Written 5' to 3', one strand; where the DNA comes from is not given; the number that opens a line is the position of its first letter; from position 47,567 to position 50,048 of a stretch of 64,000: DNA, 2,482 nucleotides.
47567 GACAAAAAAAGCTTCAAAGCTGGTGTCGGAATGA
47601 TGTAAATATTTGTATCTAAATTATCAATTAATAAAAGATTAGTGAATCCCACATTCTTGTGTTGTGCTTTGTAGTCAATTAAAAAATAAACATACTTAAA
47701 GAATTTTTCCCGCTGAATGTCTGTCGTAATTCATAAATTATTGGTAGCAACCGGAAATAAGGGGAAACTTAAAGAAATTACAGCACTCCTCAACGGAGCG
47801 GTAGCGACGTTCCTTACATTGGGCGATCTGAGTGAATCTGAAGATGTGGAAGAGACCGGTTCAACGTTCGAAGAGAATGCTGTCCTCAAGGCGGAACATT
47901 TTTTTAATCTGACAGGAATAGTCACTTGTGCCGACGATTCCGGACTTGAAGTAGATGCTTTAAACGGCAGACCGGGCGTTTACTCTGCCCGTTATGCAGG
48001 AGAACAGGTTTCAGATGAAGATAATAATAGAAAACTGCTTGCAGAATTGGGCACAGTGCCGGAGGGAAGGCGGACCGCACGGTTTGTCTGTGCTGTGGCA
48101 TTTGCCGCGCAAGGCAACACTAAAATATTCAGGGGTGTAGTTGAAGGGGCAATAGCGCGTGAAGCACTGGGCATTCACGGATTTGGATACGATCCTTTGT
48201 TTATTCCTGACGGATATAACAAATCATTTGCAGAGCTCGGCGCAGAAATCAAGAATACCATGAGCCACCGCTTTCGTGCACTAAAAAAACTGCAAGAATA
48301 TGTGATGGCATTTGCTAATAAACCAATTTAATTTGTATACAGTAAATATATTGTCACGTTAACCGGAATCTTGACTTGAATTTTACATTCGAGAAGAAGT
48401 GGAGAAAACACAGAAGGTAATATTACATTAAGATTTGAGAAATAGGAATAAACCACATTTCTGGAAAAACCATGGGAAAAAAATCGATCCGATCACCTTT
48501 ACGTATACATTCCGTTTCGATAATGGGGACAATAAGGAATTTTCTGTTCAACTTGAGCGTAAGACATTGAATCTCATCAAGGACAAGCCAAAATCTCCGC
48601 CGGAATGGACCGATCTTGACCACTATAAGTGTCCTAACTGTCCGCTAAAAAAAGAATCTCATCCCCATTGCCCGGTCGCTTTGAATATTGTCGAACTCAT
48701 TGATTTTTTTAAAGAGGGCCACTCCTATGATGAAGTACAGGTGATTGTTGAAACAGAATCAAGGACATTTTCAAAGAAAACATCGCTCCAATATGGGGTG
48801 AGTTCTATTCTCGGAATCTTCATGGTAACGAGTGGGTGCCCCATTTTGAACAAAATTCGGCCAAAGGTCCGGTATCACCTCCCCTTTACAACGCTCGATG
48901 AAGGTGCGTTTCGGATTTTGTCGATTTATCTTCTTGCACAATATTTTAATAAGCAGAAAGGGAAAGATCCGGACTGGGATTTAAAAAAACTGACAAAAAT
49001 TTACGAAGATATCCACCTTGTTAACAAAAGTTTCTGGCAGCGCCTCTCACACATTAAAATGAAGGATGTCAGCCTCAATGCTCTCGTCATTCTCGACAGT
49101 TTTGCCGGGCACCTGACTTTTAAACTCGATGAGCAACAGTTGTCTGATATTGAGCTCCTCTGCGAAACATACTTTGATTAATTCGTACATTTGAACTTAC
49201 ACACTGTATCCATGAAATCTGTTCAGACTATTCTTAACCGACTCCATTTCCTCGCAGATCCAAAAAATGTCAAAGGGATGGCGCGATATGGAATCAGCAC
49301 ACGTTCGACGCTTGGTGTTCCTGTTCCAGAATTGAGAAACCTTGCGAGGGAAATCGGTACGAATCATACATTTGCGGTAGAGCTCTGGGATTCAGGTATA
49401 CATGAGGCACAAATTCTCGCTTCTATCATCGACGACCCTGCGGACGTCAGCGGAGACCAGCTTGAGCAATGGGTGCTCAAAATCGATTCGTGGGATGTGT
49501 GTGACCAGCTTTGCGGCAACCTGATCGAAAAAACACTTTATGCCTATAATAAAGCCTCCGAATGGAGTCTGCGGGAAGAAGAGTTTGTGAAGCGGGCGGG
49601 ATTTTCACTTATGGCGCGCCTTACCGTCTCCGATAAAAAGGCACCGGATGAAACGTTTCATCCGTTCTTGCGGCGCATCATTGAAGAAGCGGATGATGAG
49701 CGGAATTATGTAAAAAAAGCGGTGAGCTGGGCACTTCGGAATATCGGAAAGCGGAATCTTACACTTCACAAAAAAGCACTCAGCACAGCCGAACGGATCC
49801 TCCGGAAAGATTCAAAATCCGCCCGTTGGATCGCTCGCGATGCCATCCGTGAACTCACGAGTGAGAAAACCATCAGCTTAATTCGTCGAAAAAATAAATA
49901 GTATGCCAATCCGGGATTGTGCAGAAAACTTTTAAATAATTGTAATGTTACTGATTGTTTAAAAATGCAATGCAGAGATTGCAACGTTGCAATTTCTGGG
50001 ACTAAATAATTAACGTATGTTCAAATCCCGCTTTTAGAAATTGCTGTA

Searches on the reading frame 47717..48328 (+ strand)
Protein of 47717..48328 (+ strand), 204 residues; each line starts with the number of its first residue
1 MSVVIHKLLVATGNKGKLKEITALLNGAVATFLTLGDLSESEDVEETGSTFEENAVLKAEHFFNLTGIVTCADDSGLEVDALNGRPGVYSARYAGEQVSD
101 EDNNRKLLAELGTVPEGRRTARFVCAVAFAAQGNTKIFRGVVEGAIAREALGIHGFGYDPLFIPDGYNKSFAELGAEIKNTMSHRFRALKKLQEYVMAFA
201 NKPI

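Call 36: search_protein_families(library=pfam, proteins=[window:47717-48328:+], max_evalue=0.01)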
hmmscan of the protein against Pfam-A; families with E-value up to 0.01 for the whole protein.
window:47717-48328:+ (204 aa): 1 family
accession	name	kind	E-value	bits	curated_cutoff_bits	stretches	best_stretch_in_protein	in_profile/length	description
PF01725.21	Ham1p_like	-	5.1e-66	222.6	22.5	1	8-195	1-186/186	Ham1 family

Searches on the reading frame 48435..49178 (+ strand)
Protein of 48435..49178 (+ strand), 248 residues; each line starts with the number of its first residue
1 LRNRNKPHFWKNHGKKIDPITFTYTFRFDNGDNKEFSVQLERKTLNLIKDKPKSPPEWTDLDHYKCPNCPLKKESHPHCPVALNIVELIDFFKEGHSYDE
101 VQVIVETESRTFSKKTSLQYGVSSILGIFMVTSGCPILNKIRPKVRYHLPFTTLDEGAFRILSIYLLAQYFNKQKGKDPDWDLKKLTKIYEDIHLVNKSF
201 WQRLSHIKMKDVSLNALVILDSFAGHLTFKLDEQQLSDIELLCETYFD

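Call 36: search_protein_families(library=pfam, proteins=[window:48435-49178:+], max_evalue=0.01)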
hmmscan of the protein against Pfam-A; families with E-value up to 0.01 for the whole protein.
window:48435-49178:+ (248 aa): 1 family
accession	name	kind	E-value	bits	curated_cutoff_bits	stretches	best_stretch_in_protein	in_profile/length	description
PF21842.1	DUF6901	-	2e-83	279.6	27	1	22-230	1-209/222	Domain of unknown function (DUF6901)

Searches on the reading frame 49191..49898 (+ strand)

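Call 36: search_protein_families(library=pfam, proteins=[window:49191-49898:+], max_evalue=0.01)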
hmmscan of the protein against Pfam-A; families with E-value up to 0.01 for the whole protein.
window:49191-49898:+ (236 aa): 1 family
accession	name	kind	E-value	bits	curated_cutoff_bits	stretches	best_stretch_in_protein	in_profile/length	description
PF08713.17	DNA_alkylation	-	1.8e-37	129.5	21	1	15-222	2-213/213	DNA alkylation repair enzyme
